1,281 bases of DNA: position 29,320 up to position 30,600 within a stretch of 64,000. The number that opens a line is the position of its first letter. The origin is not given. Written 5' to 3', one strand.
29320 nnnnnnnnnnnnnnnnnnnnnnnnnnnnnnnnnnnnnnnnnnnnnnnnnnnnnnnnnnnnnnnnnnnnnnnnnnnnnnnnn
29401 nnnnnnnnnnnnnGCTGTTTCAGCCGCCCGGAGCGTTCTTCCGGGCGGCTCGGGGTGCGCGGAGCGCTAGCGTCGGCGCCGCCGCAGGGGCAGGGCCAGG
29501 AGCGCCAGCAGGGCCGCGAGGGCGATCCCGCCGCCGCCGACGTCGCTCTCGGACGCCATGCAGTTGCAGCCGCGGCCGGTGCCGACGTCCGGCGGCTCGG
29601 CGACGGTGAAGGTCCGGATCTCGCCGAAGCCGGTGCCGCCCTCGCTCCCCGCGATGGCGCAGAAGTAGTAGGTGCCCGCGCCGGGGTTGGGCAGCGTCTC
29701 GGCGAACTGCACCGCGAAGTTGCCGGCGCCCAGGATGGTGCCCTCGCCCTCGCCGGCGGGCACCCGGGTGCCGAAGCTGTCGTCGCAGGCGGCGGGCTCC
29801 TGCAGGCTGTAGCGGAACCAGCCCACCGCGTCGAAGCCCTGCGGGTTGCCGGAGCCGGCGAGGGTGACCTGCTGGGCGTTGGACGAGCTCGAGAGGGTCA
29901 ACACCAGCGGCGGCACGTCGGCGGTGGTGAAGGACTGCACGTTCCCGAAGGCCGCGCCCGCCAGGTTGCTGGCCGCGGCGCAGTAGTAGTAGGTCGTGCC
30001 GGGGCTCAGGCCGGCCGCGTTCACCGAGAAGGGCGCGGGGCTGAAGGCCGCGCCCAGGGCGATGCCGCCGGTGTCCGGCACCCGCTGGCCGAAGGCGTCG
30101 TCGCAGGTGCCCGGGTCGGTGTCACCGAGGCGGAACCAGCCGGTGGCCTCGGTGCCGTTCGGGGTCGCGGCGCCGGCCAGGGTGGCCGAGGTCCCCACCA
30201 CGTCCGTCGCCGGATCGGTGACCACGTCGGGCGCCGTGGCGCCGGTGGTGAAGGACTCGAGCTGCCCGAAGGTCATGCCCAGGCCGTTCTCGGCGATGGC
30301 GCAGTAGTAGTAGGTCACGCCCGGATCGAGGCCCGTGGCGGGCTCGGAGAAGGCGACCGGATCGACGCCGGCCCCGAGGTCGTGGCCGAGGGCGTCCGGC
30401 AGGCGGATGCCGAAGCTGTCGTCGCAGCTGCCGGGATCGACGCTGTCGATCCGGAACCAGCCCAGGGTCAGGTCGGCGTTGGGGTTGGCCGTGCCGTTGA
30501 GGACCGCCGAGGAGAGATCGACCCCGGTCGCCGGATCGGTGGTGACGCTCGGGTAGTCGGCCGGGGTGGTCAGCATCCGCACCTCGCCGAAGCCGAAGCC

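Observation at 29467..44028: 14.6-kb gene for a 4,853-aa surface protein made of 45 FN3-like repeats with conserved Cys pair and a MYXO-CTERM anchor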

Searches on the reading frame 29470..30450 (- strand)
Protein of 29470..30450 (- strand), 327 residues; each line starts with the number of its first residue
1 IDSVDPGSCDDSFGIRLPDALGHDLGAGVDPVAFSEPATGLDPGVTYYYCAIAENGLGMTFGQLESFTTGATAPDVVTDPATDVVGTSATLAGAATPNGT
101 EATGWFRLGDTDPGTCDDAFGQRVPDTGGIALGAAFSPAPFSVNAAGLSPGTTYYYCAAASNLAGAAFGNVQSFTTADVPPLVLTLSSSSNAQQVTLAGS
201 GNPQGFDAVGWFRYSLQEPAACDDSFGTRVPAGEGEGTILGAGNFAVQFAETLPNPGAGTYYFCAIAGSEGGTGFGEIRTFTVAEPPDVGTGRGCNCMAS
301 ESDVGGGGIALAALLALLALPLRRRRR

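Call 7: search_protein_families(library=pfam, proteins=[window:29470-30450:-], max_evalue=1)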
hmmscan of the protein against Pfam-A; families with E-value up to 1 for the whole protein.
window:29470-30450:- (327 aa): 3 families
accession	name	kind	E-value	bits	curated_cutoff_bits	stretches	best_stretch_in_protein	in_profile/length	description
PF16656.11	Pur_ac_phosph_N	-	3.5e-07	31.1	30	1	141-176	61-93/93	Purple acid Phosphatase, N-terminal domain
PF16655.11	PhoD_N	-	0.0095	16.9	30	0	141-162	59-80/90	PhoD-like phosphatase, N-terminal domain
PF04995.19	CcmD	-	0.25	11.9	25.6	1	308-327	12-31/44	Heme exporter protein D (CcmD)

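Call 8: search_protein_families(library=ncbifam, proteins=[window:29470-30450:-], max_evalue=1)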
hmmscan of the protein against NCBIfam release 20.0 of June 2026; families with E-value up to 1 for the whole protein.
window:29470-30450:- (327 aa): 3 families
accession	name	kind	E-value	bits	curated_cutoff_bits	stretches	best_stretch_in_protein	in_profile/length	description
TIGR03901.2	MYXO-CTERM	domain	0.00085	19.6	20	1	293-327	2-34/34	MYXO-CTERM sorting domain-containing protein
TIGR03382.1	GC_trans_RRR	domain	0.015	15.9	15.85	1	294-327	1-27/27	MYXO-CTERM sorting domain-containing protein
TIGR03501.1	GlyGly_CTERM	domain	0.27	12.1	15.5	1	305-326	1-22/22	GlyGly-CTERM sorting domain-containing protein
